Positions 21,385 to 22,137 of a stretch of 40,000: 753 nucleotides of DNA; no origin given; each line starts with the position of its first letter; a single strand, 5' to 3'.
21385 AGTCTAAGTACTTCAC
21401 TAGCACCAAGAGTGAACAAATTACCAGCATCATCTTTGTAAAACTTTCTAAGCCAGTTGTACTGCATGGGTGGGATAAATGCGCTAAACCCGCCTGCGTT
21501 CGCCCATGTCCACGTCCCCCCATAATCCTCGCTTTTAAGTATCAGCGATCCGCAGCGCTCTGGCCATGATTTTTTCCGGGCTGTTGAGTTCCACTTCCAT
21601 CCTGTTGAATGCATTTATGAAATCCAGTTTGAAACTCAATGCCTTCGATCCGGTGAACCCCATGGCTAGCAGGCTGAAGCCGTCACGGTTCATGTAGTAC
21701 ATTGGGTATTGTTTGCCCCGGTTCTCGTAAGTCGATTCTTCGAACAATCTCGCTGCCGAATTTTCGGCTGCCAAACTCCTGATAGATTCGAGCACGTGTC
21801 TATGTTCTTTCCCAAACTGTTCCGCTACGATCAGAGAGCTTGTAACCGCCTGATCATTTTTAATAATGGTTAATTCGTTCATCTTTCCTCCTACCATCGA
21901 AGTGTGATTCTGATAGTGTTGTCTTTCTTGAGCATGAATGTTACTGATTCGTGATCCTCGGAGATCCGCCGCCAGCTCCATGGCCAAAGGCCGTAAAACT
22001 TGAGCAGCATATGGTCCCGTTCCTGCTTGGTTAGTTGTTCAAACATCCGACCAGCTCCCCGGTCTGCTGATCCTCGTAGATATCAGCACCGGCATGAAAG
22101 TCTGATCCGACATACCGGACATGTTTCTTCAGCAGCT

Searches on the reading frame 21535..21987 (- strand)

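Call 112: search_protein_families(library=pfam, proteins=[window:21535-21987:-], max_evalue=0.001)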
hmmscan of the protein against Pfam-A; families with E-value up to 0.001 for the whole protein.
window:21535-21987:- (150 aa): 1 family
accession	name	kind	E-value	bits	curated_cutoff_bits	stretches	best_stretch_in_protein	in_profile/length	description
PF09669.15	Phage_pRha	-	3.3e-28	98.5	29.9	1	49-131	1-90/91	Phage regulatory protein Rha (Phage_pRha)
